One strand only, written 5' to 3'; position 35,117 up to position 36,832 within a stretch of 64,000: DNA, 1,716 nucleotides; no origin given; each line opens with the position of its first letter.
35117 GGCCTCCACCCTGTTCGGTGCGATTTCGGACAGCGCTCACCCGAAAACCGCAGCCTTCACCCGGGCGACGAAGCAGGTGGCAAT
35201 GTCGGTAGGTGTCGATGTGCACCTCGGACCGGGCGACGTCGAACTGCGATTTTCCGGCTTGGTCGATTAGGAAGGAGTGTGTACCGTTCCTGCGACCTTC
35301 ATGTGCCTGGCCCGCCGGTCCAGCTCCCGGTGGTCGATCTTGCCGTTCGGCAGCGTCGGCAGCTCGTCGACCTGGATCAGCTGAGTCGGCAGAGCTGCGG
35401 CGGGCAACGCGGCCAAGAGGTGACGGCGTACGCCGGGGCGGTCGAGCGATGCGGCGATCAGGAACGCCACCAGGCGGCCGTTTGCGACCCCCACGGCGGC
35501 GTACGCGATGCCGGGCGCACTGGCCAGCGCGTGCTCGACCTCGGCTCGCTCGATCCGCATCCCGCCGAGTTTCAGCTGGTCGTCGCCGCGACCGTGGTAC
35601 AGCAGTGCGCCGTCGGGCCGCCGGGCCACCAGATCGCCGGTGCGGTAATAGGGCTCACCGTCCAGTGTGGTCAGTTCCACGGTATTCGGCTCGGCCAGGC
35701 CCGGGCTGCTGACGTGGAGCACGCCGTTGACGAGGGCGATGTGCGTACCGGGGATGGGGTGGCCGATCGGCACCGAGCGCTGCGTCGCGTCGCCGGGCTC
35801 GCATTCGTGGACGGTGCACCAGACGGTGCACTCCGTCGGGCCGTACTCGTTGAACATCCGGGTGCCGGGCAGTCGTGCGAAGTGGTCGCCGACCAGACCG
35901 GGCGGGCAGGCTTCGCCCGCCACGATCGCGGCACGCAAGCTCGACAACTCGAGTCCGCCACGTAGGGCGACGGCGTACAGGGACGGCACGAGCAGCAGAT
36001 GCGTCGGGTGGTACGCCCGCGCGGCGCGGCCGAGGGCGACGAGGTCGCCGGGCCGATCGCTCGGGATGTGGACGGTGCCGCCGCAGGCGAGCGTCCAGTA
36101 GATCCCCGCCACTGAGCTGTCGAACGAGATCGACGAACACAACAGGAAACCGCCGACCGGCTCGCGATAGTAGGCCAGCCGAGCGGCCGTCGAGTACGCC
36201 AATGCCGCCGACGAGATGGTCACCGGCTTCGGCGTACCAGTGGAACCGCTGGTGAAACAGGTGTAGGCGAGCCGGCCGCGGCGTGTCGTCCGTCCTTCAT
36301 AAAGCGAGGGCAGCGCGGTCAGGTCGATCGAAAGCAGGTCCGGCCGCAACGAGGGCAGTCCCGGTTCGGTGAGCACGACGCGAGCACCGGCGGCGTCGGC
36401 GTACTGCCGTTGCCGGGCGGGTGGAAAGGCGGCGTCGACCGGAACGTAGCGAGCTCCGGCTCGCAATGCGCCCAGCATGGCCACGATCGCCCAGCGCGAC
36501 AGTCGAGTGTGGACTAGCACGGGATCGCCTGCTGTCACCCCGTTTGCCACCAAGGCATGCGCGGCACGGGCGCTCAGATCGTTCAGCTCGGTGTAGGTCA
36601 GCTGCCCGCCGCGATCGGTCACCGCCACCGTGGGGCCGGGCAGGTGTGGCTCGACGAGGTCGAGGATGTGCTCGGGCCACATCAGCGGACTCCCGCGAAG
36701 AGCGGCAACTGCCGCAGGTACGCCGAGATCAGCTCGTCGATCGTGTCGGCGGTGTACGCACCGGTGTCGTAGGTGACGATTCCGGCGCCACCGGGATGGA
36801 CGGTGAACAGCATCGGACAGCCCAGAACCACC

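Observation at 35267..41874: Six-gene, fully dissociated NRPS-like line: A, C, P450, PCP, C-variant and reductase each as a separate small protein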

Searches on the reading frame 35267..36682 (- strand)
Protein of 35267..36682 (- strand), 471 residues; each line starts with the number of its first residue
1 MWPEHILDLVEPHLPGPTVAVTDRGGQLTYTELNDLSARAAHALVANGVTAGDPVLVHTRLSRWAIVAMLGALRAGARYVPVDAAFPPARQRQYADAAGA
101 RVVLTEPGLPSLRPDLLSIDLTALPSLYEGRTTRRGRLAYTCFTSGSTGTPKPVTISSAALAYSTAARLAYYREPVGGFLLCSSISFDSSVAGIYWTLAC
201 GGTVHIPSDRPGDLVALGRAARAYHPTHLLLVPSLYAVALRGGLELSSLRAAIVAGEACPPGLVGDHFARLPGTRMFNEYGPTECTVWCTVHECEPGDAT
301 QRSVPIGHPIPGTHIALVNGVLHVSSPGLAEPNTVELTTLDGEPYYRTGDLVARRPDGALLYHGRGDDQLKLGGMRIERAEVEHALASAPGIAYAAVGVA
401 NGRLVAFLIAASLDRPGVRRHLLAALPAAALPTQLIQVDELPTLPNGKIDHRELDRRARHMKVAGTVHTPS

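Call 10: search_protein_families(library=pfam, proteins=[window:35267-36682:-], max_evalue=0.01)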
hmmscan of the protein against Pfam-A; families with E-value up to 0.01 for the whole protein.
window:35267-36682:- (471 aa): 2 families
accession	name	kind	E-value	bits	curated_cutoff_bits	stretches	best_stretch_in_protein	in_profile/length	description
PF00501.34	AMP-binding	-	1.7e-56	192.2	29.9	1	18-319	11-357/384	AMP-binding enzyme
PF13193.12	AMP-binding_C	-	0.0034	18.7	24.5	1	381-448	1-76/76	AMP-binding enzyme C-terminal domain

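Call 21: search_solved_structures(query=window:35267-36682:-, max_evalue=1e-20, show_alignments=3)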
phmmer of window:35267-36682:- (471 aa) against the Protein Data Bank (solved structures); distinct sequences matched with E-value up to 1e-20: 71 (the best 60 are shown).
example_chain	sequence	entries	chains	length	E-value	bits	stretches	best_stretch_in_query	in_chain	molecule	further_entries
6mfy_A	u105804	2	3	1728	7.4e-87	295.4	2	19-455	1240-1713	Linear gramicidin synthase subunit A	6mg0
9be3_A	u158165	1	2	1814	7.7e-87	295.3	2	19-456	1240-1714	Linear gramicidin synthase subunit A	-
6mfz_A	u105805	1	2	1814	7.7e-87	295.3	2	19-456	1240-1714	Linear gramicidin synthase subunit A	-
9be4_A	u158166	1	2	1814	7.7e-87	295.3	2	19-456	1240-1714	Linear gramicidin synthase subunit A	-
9meh_A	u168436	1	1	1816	7.7e-87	295.3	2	19-456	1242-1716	Linear gramicidin synthase subunit A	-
8xjz_C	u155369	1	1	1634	1.4e-56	195.5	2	20-458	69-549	Peptide synthetase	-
6ea3_B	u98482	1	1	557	9.2e-52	179.6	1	12-323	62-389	adenylation domain of Fuscachelin synthetase component H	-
4gr5_A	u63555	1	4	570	1.3e-45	159.3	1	18-454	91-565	Non-ribosomal peptide synthetase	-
9bfd_A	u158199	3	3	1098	2.8e-42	148.4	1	18-455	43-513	Tyrocidine synthase 1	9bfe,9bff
4zxh_A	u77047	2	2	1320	1e-41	146.5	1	16-453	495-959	ABBFA_003403 | Tyrocidine synthetase 3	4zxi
6p1j_A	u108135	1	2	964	1.9e-41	145.6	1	18-453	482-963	Txo2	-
8gjp_A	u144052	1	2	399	4.8e-41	144.3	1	18-369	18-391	Non-ribosomal peptide synthetase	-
7ly7_A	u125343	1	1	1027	6e-41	144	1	18-455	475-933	BmdB, Bacillamide NRPS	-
7ly4_E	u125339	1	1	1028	6e-41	144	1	18-455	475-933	BmdB, bacillamide NRPS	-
8gkm_A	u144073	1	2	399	6.9e-41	143.8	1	18-369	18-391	Non-ribosomal peptide synthetase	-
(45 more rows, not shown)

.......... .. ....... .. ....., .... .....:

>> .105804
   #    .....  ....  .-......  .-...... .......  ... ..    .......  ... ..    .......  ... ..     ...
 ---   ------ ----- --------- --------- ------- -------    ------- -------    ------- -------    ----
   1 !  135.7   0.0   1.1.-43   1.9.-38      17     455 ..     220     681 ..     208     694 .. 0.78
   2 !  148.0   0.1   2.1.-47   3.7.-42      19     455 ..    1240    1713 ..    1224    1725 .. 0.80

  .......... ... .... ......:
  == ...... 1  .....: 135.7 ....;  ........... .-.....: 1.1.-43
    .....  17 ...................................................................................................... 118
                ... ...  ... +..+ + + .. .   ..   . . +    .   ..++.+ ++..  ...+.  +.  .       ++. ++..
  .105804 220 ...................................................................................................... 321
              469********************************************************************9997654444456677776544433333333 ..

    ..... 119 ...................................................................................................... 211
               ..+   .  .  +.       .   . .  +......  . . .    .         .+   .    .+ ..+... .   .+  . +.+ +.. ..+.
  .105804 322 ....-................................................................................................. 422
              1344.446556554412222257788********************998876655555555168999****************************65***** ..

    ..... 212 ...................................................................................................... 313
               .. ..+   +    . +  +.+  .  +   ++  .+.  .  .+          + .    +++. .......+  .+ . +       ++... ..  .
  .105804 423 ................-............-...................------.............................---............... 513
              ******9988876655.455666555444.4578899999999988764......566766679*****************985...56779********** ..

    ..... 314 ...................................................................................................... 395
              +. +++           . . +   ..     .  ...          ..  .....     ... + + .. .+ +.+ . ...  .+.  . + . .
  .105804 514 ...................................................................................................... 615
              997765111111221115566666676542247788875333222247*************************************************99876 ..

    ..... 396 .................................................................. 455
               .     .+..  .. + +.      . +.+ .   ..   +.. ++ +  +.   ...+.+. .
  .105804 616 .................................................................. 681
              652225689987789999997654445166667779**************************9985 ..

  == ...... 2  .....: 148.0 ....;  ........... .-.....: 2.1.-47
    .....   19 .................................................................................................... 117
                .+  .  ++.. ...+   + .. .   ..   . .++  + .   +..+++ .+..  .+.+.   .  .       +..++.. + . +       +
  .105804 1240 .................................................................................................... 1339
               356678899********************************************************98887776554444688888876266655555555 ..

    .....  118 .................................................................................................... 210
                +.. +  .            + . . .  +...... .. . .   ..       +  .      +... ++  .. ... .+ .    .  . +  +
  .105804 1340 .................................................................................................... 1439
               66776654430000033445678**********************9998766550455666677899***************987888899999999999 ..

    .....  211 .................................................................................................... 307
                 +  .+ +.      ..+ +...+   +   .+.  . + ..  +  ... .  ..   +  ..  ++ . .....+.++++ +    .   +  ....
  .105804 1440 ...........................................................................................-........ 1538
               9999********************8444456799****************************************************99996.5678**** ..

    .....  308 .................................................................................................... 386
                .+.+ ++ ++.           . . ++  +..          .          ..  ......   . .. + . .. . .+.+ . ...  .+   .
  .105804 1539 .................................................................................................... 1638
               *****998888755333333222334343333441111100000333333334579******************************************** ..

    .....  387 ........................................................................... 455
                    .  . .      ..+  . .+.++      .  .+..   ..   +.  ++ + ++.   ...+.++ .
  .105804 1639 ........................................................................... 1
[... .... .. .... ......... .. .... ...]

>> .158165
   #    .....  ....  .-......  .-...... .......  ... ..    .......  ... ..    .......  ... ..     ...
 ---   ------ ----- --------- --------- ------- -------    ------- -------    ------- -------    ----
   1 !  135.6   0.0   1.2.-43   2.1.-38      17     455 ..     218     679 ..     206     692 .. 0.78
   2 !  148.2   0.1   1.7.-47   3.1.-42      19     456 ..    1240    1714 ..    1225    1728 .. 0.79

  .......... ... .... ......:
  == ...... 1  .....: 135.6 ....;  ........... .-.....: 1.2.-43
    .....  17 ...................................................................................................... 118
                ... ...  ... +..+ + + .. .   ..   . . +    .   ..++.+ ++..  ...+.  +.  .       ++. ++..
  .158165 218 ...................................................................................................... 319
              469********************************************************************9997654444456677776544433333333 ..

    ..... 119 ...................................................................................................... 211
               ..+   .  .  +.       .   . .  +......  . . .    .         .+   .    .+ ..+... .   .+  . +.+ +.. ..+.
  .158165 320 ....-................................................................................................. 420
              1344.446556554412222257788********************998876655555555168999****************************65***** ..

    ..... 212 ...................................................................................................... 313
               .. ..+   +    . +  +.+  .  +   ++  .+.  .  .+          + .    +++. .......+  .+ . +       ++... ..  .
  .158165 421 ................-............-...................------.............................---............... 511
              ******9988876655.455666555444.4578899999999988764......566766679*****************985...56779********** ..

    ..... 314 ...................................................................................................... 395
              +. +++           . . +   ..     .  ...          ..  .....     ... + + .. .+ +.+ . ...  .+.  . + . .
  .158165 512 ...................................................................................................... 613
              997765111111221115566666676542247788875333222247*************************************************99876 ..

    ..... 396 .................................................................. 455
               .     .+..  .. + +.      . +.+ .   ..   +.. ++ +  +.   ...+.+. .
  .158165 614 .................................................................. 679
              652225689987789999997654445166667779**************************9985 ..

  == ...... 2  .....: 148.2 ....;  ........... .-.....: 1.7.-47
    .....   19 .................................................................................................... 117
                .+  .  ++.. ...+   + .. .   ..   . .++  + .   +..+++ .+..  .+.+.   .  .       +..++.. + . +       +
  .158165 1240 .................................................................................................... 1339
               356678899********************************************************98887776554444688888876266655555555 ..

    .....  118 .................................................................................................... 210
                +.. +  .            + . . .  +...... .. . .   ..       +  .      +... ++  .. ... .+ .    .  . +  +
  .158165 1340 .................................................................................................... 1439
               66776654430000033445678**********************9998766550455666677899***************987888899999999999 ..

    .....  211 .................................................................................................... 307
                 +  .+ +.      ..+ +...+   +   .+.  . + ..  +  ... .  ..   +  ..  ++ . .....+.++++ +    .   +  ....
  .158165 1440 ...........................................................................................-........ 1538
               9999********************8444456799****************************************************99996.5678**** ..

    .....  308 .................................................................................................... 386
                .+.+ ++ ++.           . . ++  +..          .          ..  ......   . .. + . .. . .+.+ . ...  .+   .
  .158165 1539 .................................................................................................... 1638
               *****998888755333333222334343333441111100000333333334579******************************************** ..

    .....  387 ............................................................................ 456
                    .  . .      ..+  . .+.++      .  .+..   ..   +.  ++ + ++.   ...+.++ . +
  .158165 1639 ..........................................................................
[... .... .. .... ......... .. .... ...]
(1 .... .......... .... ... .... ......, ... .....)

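Call 32: search_protein_families(library=ncbifam, proteins=[window:35267-36682:-], max_evalue=0.001)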
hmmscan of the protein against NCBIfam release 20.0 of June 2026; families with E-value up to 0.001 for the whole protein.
window:35267-36682:- (471 aa): 90 families (the best 25 are shown)
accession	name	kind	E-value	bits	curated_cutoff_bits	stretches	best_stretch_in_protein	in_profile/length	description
TIGR01733.1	AA-adenyl-dom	subfamily_domain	2e-81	273.9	317.4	1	29-397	1-409/409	amino acid adenylation domain-containing protein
NF038078.1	NRPS_MxcG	equivalog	1.6e-57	194.7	2300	1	18-461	472-963/1442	myxochelin non-ribosomal peptide synthetase MxcG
NF004282.0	PRK05691.1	subfamily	3.6e-53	179.3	4090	1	18-455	1147-1623/4334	non-ribosomal peptide synthase/polyketide synthase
NF047350.1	aureusi_NRPS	equivalog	1.5e-51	174.7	2500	2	18-319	1450-1750/2373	aureusimine non-ribosomal peptide synthetase AusA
TIGR01734.1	D-ala-DACP-lig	equivalog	2.1e-45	155.3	559.85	1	18-457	16-501/504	D-alanine--poly(phosphoribitol) ligase subunit DltA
NF003417.0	PRK04813.1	subfamily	3.6e-45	154.5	476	1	19-455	20-500/505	D-alanine--poly(phosphoribitol) ligase subunit DltA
NF041803.1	NRPS_SolG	exception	3.3e-41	140.8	2200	1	22-455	581-1071/1163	solanimycin non-ribosomal peptide synthetase SolG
NF007605.2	PRK10252.1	equivalog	3.1e-37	127.6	2400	1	19-465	471-968/1292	enterobactin non-ribosomal peptide synthetase EntF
NF004837.0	PRK06187.1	subfamily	1.1e-35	123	476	2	127-459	161-523/531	long-chain-fatty-acid--CoA ligase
NF005858.0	PRK07787.1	subfamily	8.7e-28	97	575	1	27-455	26-469/471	acyl-CoA synthetase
TIGR03098.1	ligase_PEP_1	hypoth_equivalog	6.1e-27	94.3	592.35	3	348-455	400-515/517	acyl-CoA ligase (AMP-forming), exosortase A system-associated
NF005801.1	PRK07656.1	equivalog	3.5e-26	91.9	657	2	139-454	167-499/500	FadD3 family acyl-CoA ligase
TIGR03443.1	alpha_am_amid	equivalog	4.9e-25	87.2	1030.1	2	25-102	268-345/1390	L-aminoadipate-semialdehyde dehydrogenase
NF004511.1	PRK05852.1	equivalog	1.4e-24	86.6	650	1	17-457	16-503/505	FadD7 family fatty acid--CoA ligase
TIGR01923.1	menE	equivalog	1.1e-23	83.8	330.15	1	29-452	1-440/442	o-succinylbenzoate--CoA ligase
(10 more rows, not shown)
